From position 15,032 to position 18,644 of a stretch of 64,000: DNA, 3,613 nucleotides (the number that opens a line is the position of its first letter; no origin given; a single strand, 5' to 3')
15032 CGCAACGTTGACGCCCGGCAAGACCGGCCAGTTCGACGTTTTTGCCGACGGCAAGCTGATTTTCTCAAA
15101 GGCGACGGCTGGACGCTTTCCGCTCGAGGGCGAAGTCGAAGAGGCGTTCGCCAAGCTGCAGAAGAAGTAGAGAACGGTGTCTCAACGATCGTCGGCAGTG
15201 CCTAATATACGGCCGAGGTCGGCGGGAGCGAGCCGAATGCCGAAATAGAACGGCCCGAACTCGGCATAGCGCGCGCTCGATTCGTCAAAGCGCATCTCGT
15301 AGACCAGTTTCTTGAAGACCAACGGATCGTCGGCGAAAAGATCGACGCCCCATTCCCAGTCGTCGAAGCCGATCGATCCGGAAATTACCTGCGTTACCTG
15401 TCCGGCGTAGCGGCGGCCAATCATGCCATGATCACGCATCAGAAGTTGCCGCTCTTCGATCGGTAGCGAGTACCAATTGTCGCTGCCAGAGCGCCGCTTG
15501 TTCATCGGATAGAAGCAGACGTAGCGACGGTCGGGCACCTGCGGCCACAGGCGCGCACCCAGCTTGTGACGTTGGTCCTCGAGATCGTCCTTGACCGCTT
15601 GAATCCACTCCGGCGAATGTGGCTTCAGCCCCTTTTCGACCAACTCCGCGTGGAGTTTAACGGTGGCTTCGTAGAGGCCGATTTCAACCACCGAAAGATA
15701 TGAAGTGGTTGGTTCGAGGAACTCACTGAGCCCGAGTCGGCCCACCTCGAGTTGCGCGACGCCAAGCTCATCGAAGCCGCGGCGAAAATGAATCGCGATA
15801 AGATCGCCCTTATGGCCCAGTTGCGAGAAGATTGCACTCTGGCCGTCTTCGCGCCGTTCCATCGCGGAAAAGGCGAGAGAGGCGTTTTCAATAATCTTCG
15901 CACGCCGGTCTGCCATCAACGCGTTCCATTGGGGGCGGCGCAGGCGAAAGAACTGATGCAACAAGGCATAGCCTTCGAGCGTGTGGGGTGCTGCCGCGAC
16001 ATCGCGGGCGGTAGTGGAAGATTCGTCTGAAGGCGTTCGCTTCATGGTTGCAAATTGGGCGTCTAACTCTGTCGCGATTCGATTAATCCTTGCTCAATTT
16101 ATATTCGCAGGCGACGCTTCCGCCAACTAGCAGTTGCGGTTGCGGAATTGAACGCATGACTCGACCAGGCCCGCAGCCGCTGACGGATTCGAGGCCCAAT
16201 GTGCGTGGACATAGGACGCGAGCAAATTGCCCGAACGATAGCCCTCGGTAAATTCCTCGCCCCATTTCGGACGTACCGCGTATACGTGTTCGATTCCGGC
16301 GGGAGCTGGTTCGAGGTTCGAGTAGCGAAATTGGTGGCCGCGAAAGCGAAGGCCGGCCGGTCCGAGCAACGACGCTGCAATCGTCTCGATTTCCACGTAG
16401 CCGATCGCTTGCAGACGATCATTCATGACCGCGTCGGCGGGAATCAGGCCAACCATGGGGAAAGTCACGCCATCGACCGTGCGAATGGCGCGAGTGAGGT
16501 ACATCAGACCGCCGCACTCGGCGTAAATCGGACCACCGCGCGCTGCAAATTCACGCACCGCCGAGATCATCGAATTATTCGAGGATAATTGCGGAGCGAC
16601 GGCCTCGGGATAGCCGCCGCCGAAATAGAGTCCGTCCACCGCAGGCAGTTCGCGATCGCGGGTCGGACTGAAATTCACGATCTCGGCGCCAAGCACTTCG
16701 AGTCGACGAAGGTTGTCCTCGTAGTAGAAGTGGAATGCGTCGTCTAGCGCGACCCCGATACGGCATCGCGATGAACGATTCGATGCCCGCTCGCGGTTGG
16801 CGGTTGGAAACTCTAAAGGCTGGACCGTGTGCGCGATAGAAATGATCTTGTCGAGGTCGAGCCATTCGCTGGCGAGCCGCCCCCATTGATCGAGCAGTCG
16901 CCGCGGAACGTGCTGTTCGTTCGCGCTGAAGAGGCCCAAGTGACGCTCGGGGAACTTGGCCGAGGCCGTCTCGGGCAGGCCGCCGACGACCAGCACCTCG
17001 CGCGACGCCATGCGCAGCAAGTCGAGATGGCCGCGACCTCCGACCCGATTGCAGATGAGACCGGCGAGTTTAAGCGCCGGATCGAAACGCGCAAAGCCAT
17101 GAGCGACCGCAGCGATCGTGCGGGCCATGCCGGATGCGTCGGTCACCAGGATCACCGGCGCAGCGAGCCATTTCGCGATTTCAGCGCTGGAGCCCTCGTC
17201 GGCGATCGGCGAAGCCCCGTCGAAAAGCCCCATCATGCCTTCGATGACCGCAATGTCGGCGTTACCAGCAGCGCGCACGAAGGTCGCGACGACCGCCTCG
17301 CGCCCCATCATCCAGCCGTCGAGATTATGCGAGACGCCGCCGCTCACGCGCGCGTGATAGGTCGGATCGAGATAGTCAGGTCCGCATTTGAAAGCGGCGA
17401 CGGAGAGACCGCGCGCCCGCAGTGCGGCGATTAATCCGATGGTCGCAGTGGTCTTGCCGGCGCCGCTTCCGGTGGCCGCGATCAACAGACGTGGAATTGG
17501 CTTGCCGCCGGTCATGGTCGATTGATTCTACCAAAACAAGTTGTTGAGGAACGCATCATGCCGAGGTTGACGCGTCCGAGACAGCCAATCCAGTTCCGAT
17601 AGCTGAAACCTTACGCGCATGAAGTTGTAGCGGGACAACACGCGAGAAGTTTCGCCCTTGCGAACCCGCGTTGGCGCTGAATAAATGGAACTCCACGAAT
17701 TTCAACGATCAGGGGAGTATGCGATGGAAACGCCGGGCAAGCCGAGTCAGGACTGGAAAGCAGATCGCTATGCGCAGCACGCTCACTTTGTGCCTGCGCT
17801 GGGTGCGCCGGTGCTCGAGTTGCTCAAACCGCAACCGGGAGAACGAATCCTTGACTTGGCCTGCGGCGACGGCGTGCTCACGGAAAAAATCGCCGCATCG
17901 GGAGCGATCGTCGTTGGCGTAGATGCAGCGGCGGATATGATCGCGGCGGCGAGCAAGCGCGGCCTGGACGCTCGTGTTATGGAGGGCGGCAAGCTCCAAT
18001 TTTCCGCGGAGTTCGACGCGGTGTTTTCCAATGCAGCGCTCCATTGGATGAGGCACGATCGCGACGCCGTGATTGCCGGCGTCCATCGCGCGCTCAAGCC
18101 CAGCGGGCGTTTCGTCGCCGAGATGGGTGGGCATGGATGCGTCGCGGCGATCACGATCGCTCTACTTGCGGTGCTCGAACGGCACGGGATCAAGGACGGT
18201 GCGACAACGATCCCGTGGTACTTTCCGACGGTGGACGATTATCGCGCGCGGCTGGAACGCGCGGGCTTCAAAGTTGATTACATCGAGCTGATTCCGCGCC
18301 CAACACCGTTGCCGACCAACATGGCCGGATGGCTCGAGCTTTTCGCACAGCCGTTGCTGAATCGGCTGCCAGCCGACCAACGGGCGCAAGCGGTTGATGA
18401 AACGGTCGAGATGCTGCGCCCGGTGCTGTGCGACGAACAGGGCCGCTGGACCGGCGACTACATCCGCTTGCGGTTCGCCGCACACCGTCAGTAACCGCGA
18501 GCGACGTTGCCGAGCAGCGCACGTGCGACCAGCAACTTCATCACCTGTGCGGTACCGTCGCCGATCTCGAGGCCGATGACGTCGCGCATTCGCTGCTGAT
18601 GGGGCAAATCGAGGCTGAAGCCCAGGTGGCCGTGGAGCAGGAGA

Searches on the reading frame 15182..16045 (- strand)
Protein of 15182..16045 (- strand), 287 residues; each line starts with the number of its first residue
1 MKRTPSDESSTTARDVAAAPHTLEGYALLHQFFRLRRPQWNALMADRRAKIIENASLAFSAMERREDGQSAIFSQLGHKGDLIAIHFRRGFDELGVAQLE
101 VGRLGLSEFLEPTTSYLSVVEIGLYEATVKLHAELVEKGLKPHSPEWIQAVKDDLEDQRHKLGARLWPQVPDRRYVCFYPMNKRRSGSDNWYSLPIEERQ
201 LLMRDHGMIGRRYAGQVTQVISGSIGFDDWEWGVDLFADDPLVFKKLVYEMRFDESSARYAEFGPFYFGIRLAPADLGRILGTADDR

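Call 12: search_protein_families(library=pfam, proteins=[window:15182-16045:-])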
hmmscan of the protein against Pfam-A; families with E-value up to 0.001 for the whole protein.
window:15182-16045:- (287 aa): 1 family
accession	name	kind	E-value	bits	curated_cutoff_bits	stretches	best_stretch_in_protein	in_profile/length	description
PF06778.18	Chlor_dismutase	-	3.3e-56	190.4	25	1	60-271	10-188/189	Chlorite dismutase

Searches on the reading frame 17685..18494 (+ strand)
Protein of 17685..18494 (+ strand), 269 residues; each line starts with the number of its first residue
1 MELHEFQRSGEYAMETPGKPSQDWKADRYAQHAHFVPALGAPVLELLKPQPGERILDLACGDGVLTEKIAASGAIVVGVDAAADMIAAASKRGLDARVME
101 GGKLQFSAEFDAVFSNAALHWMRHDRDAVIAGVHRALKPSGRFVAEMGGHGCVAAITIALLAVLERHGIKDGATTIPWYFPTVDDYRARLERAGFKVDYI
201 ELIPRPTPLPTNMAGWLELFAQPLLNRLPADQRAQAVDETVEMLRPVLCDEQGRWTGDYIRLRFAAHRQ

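Call 58: search_protein_families(library=pfam, proteins=[window:17685-18494:+], max_evalue=0.00001)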
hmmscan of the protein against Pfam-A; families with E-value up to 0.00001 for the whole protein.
window:17685-18494:+ (269 aa): 5 families
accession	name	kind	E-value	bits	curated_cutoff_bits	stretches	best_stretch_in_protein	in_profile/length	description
PF13649.12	Methyltransf_25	-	2e-17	64.1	27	1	55-141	1-97/97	Methyltransferase domain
PF08241.18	Methyltransf_11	-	5.8e-17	62.5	21.2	1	56-144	1-94/95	Methyltransferase domain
PF08242.18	Methyltransf_12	-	2.4e-13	51.1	30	1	56-143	1-98/98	Methyltransferase domain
PF13489.12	Methyltransf_23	-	5.1e-11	43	27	1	38-198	8-162/164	Methyltransferase domain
PF13847.12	Methyltransf_31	-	7e-11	42.5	27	1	51-146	3-110/145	Methyltransferase domain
